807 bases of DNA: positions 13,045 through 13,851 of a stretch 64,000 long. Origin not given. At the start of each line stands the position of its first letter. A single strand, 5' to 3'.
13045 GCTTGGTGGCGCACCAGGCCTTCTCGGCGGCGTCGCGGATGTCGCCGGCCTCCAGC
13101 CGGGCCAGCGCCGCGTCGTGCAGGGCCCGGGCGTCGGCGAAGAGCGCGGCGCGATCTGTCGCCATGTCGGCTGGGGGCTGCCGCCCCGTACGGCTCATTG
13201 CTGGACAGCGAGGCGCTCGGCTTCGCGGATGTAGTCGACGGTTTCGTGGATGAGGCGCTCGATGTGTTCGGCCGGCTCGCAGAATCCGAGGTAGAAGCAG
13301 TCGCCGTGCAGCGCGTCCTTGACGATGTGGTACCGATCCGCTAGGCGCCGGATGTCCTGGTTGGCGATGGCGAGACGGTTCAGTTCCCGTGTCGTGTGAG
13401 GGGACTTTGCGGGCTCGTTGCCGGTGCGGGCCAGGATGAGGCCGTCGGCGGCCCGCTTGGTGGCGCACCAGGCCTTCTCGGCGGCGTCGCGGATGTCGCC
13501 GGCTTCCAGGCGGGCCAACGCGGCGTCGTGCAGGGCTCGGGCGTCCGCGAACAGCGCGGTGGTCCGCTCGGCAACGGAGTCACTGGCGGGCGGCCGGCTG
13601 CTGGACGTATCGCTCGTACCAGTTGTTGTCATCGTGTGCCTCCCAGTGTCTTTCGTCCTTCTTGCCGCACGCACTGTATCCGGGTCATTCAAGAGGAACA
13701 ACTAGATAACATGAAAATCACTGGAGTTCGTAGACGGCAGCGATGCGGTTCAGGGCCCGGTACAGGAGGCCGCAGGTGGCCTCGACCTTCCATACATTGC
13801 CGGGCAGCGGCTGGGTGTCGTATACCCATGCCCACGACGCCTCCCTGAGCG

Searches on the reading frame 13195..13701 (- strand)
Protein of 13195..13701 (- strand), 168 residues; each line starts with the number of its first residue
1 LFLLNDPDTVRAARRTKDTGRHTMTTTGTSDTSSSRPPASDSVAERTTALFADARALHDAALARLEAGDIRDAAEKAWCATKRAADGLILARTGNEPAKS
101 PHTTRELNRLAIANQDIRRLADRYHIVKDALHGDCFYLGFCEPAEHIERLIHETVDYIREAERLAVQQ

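Call 49: search_protein_families(library=pfam, proteins=[window:13195-13701:-], max_evalue=0.001)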
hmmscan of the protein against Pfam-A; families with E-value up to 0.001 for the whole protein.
window:13195-13701:- (168 aa): 1 family
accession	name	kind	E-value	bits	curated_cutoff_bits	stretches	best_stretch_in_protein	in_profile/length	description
PF05942.16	PaREP1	-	2.5e-05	24.6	24.4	1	54-130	6-86/115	Archaeal PaREP1/PaREP8 family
